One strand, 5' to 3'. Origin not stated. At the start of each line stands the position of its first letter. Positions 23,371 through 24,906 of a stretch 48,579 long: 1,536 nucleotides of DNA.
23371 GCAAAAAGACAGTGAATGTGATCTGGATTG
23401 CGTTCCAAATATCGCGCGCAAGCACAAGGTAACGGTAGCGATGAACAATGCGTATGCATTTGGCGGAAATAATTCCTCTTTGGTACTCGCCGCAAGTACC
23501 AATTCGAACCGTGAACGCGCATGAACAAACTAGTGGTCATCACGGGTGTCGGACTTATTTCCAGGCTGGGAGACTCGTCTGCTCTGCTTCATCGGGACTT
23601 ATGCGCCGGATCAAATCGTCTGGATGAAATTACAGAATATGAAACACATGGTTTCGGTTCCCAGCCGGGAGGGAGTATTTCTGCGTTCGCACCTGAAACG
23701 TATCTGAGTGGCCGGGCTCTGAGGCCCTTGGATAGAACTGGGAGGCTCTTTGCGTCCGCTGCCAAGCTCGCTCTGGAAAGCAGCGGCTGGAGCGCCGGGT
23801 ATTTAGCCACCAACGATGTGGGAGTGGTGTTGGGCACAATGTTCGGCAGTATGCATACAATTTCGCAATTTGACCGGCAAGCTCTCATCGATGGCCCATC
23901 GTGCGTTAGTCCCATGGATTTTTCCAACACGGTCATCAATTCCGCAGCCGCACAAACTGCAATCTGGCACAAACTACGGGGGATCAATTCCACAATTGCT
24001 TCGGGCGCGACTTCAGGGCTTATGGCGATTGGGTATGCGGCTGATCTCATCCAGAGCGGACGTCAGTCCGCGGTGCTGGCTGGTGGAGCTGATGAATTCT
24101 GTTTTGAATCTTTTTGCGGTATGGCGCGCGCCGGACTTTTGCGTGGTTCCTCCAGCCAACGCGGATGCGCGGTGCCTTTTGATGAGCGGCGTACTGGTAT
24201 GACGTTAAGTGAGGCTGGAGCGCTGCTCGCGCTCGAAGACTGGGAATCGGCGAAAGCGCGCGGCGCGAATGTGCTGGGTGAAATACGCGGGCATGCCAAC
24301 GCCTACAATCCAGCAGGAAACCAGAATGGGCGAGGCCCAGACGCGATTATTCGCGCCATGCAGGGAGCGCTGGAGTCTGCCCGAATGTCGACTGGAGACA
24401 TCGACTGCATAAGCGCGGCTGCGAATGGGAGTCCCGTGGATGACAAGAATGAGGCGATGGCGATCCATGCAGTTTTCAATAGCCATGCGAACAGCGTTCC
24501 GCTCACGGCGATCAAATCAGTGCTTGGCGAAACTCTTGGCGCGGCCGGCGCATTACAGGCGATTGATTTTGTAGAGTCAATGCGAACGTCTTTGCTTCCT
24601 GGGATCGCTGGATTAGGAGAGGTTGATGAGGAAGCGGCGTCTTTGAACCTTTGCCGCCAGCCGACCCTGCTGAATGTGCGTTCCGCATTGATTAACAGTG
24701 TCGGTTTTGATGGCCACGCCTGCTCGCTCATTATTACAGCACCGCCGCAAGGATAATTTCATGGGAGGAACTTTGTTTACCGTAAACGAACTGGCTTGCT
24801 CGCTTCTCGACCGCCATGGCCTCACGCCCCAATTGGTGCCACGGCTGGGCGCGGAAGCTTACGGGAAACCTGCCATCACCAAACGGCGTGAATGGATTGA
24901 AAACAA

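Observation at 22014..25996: ACP / KS / Cys-less KS partner operon fused in register to a class I HMG-CoA reductase homologue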

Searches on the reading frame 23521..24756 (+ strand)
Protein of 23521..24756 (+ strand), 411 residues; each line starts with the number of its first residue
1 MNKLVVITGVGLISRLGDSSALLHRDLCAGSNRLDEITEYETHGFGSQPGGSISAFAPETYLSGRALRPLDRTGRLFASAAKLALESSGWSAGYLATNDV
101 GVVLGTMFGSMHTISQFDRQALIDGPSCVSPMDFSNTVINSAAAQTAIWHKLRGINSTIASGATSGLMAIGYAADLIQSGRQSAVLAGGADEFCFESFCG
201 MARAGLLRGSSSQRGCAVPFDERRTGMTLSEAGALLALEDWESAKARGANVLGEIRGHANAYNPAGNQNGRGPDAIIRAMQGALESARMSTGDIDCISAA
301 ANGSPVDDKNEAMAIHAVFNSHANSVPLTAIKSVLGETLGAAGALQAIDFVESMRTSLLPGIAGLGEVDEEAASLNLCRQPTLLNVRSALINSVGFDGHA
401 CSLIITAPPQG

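Call 5: search_protein_families(library=pfam, proteins=[window:23521-24756:+])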
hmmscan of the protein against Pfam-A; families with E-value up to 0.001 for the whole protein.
window:23521-24756:+ (411 aa): 3 families
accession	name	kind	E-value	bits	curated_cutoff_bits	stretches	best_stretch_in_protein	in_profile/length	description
PF00109.32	ketoacyl-synt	-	2.8e-24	86.5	20.8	1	5-240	4-248/252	Beta-ketoacyl synthase, N-terminal domain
PF02801.28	Ketoacyl-synt_C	-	1.2e-19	70.9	20.8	1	272-362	23-115/119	Beta-ketoacyl synthase, C-terminal domain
PF13723.12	Ketoacyl-synt_2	-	0.00022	21.3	25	1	128-192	77-140/223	Beta-ketoacyl synthase, N-terminal domain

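Call 7: search_protein_families(library=ncbifam, proteins=[window:23521-24756:+], max_evalue=0.00001)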
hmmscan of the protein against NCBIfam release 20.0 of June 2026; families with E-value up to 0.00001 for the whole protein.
window:23521-24756:+ (411 aa): 18 families
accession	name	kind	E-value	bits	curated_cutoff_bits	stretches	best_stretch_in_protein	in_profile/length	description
TIGR03150.1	fabF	equivalog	4.2e-75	252.9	493.75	1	5-405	3-406/407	beta-ketoacyl-ACP synthase II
NF005589.0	PRK07314.1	subfamily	7.9e-72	242.3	387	1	2-405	3-409/413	beta-ketoacyl-ACP synthase II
NF004970.0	PRK06333.1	subfamily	2.6e-58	197.9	525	1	3-405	4-419/424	beta-ketoacyl-ACP synthase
NF006587.0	PRK09116.1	equivalog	1.1e-52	179.2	470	1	3-406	2-405/408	beta-ketoacyl-ACP synthase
NF005935.0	PRK07967.1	equivalog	4.6e-50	170.6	630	1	3-405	2-401/406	beta-ketoacyl-ACP synthase I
NF006274.0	PRK08439.1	equivalog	6e-48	163.6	621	1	3-405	2-403/406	beta-ketoacyl-ACP synthase II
NF006434.0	PRK08722.1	equivalog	4.3e-45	154.3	759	1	3-405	4-411/414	beta-ketoacyl-ACP synthase II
NF004618.0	PRK05952.1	equivalog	1.2e-38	133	455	1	5-404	4-379/384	beta-ketoacyl-ACP synthase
NF005076.0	PRK06501.1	equivalog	1.3e-37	129.7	629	1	4-409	12-424/425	beta-ketoacyl-ACP synthase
NF006618.0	PRK09185.1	subfamily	1.7e-37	129.5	407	1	4-406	4-391/394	beta-ketoacyl-ACP synthase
NF058662.1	cispenta_AmcF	equivalog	3.9e-37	128.1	325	1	5-406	2-368/369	cispentacin biosynthesis acyltransferase subunit AmcF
NF005916.1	PRK07910.1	equivalog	5.1e-36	124.5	560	1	95-404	103-414/418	KasA/KasB family beta-ketoacyl-ACP synthase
NF005490.0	PRK07103.1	equivalog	3.5e-29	102.1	445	1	3-405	4-410/414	polyketide beta-ketoacyl:acyl carrier protein synthase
NF045894.1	PKS_plus_SDR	equivalog_domain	1.3e-18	66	1740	1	63-362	80-373/1515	type I polyketide synthase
NF041183.1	Pks2_ls1_myc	equivalog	2.3e-16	57.9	2400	1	67-373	84-380/2086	sulfolipid-1 biosynthesis phthioceranic/hydroxyphthioceranic acid synthase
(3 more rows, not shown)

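Call 17: search_solved_structures(query=window:23521-24756:+, show_alignments=2)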
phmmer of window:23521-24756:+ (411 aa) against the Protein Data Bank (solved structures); distinct sequences matched with E-value up to 0.001: 98 (the best 60 are shown).
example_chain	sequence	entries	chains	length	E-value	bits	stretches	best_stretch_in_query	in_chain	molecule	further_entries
9s5h_C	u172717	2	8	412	1.3e-71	244.7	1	5-406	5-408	3-oxoacyl-(Acyl-carrier-protein) synthase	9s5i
9s5h_B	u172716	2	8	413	8.2e-53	182.8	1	1-404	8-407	3-oxoacyl-(Acyl-carrier-protein) synthase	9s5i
4ls6_A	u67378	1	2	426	1.6e-48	168.7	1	3-405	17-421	3-oxoacyl-[acyl-carrier-protein] synthase 2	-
4ls5_A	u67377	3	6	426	1.2e-47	165.9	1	3-405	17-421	3-oxoacyl-[acyl-carrier-protein] synthase 2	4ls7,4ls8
1j3n_A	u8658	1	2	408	1.2e-47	165.8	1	4-403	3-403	3-oxoacyl-(acyl-carrier protein) synthase II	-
3o04_A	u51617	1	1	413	7.3e-46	160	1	3-405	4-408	beta-keto-acyl carrier protein synthase II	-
5sxo_A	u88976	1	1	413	7.3e-46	160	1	3-405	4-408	3-oxoacyl-[acyl-carrier-protein] synthase 2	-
4r8e_A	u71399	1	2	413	1.6e-44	155.5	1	3-404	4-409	3-oxoacyl-[acyl-carrier-protein] synthase 2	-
3hnz_A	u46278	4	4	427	4.6e-44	154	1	3-405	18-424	3-oxoacyl-[acyl-carrier-protein] synthase 2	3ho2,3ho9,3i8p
2gqd_A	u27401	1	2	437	5e-44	153.9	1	2-404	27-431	3-oxoacyl-[acyl-carrier-protein] synthase 2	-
6okg_A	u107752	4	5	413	1.1e-43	152.8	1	3-405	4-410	3-oxoacyl-[acyl-carrier-protein] synthase 2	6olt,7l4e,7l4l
1b3n_A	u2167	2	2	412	1.3e-43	152.6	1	3-405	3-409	PROTEIN (KETOACYL ACYL CARRIER PROTEIN SYNTHASE 2) | BETA-KETOACYL ACP SYNTHASE II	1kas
2gfw_A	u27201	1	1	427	1.4e-43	152.4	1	3-405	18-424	3-oxoacyl-[acyl-carrier-protein] synthase 2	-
9lpl_A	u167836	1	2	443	1.7e-43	152.2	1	3-405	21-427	3-oxoacyl-[acyl-carrier-protein] synthase 2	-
2gfv_A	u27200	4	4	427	1.7e-43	152.1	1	3-405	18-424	3-oxoacyl-[acyl-carrier-protein] synthase 2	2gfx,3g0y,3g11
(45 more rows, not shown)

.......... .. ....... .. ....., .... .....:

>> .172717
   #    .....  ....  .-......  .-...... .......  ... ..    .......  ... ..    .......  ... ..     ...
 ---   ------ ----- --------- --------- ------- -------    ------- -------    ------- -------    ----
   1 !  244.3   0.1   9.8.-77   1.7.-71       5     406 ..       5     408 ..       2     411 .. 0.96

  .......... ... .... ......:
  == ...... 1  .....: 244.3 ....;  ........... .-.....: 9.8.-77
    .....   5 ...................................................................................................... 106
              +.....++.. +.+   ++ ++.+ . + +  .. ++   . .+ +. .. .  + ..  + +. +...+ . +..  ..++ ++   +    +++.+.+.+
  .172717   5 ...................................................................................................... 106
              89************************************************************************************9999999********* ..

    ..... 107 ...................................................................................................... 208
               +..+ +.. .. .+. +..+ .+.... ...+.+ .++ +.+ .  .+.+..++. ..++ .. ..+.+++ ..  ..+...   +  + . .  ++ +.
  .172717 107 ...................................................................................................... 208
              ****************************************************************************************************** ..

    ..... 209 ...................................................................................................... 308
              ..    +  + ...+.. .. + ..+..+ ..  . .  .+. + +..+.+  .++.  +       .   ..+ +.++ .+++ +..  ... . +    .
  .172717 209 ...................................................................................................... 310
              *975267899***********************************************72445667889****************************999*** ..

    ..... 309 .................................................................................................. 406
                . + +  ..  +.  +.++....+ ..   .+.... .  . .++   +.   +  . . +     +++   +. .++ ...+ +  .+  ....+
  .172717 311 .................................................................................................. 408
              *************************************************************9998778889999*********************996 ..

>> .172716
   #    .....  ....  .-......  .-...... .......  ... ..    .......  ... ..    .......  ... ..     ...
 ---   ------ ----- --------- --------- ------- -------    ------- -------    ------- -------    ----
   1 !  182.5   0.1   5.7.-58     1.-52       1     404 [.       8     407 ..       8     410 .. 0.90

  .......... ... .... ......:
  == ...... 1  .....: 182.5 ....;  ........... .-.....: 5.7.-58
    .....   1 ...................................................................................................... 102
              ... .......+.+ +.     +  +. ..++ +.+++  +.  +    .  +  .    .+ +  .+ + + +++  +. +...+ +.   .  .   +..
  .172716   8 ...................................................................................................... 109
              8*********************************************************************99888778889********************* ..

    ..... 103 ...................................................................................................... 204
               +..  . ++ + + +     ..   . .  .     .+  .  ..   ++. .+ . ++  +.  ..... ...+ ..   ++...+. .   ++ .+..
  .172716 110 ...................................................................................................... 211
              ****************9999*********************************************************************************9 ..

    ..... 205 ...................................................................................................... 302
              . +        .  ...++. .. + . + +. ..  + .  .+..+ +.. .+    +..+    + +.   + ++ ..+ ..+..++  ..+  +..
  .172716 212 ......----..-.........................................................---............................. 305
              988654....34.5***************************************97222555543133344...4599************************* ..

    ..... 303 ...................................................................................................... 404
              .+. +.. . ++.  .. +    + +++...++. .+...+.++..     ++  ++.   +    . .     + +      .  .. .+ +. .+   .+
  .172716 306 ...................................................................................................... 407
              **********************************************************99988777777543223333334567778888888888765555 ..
